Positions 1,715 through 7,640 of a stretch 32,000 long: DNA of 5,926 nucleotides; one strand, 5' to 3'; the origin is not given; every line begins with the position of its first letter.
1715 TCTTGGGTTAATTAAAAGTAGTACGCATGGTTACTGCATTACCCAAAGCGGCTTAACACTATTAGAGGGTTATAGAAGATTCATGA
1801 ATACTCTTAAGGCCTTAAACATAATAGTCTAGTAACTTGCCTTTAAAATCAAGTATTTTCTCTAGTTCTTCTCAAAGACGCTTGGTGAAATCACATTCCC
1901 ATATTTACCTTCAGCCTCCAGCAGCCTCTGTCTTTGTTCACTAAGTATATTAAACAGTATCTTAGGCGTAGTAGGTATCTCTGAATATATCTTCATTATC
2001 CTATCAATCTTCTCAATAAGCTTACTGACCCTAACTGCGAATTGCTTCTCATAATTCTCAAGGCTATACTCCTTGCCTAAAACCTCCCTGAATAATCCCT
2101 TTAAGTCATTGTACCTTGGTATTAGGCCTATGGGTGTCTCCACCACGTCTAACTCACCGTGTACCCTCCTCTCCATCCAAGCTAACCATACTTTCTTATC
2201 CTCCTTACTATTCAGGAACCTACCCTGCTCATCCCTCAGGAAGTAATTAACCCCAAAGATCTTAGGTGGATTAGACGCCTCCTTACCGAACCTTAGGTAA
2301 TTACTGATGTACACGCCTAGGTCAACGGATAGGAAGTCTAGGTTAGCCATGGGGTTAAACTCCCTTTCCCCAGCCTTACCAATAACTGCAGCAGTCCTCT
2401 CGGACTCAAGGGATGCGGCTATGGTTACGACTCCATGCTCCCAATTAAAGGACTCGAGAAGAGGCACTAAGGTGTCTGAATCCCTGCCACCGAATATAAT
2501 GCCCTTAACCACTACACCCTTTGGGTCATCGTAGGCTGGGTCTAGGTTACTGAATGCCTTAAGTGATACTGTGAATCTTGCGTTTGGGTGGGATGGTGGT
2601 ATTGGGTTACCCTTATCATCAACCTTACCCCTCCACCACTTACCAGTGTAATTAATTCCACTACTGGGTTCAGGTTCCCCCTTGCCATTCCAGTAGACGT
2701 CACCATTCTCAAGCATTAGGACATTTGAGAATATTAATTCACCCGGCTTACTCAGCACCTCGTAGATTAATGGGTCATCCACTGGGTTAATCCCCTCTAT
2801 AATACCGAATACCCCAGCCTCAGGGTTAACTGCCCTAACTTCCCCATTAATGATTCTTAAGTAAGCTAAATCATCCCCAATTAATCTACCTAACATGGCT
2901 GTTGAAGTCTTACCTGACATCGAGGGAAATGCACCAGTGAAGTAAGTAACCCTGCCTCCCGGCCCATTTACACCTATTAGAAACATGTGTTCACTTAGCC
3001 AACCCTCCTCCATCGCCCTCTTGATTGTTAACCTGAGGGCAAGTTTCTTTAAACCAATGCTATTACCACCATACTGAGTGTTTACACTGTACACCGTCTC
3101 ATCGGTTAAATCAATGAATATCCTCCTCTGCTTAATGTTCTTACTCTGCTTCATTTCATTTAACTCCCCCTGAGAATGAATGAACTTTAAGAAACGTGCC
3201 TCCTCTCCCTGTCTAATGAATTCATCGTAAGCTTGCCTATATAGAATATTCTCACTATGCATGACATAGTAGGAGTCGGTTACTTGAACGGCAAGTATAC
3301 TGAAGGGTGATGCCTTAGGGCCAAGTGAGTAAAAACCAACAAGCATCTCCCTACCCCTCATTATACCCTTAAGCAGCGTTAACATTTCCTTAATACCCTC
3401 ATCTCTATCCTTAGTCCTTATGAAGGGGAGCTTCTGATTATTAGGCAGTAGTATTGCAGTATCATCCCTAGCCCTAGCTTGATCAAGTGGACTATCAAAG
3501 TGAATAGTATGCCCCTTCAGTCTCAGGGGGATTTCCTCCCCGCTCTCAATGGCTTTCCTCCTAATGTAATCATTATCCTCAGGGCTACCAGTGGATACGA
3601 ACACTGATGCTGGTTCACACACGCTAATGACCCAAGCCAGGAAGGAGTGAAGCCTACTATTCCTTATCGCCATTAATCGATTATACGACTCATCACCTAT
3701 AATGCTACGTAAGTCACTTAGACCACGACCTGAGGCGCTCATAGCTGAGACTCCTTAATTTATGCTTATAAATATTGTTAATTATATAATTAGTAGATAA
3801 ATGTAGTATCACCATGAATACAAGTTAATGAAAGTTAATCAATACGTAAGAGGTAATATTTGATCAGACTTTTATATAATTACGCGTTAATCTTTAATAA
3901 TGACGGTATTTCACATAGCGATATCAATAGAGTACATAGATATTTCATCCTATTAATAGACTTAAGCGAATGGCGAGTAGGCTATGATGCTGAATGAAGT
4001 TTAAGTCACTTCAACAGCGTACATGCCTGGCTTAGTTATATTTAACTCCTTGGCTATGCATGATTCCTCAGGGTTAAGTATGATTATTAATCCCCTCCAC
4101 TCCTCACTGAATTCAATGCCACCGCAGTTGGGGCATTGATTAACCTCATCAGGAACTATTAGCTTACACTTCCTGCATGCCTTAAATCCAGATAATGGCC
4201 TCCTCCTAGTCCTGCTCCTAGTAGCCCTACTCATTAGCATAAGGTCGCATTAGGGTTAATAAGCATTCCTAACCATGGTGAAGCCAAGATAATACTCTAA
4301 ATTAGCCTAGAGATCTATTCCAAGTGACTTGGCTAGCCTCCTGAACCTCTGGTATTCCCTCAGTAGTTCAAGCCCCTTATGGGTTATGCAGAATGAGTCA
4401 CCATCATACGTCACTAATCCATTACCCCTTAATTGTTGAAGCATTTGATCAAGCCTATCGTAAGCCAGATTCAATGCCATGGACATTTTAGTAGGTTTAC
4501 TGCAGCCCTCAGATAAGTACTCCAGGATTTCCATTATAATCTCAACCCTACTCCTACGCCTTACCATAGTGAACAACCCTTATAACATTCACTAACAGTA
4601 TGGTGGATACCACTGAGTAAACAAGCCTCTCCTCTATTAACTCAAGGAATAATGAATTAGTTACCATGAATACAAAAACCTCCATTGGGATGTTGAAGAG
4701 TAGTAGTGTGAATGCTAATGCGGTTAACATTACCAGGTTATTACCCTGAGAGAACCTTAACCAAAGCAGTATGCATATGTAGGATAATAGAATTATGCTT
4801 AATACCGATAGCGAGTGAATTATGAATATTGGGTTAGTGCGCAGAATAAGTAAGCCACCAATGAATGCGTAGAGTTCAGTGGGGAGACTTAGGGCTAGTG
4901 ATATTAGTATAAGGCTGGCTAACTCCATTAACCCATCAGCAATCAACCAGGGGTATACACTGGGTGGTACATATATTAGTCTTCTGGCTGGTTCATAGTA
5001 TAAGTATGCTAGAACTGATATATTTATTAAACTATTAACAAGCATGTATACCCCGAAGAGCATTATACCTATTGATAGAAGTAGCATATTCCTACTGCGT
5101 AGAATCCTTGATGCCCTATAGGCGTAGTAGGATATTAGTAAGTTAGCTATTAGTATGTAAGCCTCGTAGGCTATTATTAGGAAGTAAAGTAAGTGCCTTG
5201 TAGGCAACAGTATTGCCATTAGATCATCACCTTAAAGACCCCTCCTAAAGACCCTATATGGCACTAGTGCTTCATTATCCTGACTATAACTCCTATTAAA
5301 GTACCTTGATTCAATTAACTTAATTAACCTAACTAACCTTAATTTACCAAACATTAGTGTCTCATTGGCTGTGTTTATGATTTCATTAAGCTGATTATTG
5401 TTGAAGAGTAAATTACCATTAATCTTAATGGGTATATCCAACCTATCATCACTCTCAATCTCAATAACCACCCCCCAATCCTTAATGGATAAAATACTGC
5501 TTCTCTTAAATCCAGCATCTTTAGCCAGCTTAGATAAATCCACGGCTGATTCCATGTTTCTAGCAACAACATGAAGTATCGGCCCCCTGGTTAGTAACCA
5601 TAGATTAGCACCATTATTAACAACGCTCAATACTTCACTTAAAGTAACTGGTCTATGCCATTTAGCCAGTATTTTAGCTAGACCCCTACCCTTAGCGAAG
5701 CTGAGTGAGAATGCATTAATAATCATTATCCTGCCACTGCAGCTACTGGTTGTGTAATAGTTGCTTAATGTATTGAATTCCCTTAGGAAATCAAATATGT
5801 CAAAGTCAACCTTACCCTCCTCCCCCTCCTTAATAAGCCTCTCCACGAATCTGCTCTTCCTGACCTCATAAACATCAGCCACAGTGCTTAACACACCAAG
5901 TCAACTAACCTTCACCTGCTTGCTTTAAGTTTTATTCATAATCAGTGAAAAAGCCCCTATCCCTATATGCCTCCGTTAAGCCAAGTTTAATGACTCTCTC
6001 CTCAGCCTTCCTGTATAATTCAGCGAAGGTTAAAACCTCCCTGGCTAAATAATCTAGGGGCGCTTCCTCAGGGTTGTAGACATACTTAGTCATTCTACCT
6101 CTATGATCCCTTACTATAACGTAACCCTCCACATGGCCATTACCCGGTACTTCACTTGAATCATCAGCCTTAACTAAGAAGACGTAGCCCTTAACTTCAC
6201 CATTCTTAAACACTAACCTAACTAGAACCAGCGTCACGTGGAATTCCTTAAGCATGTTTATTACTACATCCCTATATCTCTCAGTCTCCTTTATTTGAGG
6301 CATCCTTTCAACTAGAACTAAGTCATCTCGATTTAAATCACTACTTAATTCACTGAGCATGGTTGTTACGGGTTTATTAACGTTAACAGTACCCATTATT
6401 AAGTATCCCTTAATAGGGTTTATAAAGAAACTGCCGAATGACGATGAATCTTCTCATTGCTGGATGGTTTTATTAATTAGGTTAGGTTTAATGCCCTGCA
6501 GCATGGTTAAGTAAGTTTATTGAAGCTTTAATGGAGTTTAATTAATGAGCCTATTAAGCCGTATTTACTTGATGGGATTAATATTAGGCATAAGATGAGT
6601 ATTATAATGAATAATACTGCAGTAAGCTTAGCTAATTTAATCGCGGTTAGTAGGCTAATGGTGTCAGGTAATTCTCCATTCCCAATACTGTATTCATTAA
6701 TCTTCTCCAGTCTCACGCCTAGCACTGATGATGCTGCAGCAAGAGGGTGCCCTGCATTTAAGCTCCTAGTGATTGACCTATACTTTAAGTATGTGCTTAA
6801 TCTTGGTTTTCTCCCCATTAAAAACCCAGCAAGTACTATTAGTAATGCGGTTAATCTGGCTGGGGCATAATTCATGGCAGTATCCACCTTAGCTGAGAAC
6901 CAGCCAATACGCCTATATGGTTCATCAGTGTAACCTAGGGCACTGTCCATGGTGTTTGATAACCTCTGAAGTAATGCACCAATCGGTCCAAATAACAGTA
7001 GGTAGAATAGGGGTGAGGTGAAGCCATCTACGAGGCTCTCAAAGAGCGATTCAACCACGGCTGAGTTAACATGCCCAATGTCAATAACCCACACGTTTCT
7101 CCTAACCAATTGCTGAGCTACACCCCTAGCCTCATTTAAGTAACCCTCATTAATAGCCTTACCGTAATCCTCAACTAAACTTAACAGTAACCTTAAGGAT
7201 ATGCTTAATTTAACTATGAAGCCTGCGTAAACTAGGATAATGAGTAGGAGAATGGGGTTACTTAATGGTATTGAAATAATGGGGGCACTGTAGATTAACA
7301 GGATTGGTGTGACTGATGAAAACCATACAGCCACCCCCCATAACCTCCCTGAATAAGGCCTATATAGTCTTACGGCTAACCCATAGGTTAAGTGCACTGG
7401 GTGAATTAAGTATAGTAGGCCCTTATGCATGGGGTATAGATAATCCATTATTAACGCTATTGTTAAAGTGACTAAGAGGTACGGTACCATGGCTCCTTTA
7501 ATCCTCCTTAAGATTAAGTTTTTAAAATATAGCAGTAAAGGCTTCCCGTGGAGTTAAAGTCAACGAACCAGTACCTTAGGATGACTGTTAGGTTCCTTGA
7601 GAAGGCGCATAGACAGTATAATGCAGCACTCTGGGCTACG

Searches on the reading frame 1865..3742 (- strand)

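Call 73: search_protein_families(library=pfam, proteins=[window:1865-3742:-], max_evalue=0.00001)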
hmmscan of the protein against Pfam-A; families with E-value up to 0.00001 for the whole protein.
window:1865-3742:- (626 aa): 2 families
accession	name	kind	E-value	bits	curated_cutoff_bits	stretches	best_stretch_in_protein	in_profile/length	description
PF00821.23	PEPCK_GTP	-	5.9e-115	384.3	23.8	1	248-606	1-357/357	Phosphoenolpyruvate carboxykinase C-terminal P-loop domain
PF17297.7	PEPCK_N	-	1.4e-65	221.4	23.8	1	34-243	2-217/218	Phosphoenolpyruvate carboxykinase N-terminal domain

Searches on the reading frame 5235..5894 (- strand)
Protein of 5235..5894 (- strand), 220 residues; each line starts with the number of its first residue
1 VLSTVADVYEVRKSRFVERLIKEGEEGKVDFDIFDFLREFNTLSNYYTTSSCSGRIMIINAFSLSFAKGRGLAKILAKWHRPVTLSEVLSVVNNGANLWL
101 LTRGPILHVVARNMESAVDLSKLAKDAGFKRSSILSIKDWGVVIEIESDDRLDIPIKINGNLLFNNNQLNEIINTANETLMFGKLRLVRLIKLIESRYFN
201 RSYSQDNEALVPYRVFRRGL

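Call 73: search_protein_families(library=pfam, proteins=[window:5235-5894:-], max_evalue=0.00001)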
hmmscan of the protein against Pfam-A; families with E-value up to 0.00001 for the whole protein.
window:5235-5894:- (220 aa): 1 family
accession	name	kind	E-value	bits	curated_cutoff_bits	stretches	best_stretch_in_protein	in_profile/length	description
PF02676.19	TYW3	-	4.6e-39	134.4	27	1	12-195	2-210/211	Methyltransferase TYW3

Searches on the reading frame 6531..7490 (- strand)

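Call 73: search_protein_families(library=pfam, proteins=[window:6531-7490:-], max_evalue=0.00001)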
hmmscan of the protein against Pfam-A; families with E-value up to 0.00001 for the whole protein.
window:6531-7490:- (320 aa): 1 family
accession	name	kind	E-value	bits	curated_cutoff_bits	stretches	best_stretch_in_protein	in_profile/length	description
PF03186.18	CobD_Cbib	-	5.6e-64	216.6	34.4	1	9-272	1-257/282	CobD/Cbib protein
